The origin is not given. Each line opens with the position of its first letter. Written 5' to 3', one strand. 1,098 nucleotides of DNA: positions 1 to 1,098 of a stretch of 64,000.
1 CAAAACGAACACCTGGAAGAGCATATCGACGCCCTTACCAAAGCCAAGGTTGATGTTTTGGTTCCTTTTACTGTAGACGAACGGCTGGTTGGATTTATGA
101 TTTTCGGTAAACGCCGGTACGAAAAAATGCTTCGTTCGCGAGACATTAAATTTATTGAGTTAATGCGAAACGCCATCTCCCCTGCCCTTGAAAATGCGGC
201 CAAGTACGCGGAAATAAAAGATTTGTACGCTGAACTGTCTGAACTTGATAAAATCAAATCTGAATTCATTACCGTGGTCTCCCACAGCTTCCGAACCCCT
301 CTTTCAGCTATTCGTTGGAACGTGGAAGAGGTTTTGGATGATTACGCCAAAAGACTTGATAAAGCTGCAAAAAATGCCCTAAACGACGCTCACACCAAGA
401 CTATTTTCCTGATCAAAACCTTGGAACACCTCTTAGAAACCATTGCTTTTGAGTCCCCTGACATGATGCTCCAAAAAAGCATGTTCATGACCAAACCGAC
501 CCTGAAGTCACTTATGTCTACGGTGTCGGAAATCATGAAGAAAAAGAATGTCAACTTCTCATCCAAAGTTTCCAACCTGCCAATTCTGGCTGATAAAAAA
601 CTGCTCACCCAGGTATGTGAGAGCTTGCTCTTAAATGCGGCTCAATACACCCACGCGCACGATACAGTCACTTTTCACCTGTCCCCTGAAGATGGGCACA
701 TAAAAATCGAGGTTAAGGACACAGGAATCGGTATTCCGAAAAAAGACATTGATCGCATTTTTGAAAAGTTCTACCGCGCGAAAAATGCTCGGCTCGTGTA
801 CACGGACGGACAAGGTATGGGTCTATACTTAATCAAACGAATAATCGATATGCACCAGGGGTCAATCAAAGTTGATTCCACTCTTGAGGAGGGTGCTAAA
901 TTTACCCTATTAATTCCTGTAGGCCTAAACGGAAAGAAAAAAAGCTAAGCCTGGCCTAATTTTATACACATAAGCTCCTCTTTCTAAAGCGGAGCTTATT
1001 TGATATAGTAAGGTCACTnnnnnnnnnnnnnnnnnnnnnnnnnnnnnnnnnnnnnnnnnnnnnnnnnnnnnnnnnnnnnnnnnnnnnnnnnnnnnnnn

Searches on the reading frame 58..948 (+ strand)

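Call 46: search_protein_families(library=pfam, proteins=[window:58-948:+])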
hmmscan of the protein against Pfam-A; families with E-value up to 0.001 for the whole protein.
window:58-948:+ (296 aa): 3 families
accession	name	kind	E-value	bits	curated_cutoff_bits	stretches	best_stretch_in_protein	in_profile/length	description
PF02518.31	HATPase_c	-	9.8e-27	94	26.4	1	179-288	2-109/111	Histidine kinase-, DNA gyrase B-, and HSP90-like ATPase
PF00512.31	HisKA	-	4.6e-06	27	26.9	1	67-113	2-45/66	His Kinase A (phospho-acceptor) domain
PF13581.12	HATPase_c_2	-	0.00011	22.6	27.4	1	191-266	40-112/127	Histidine kinase-like ATPase domain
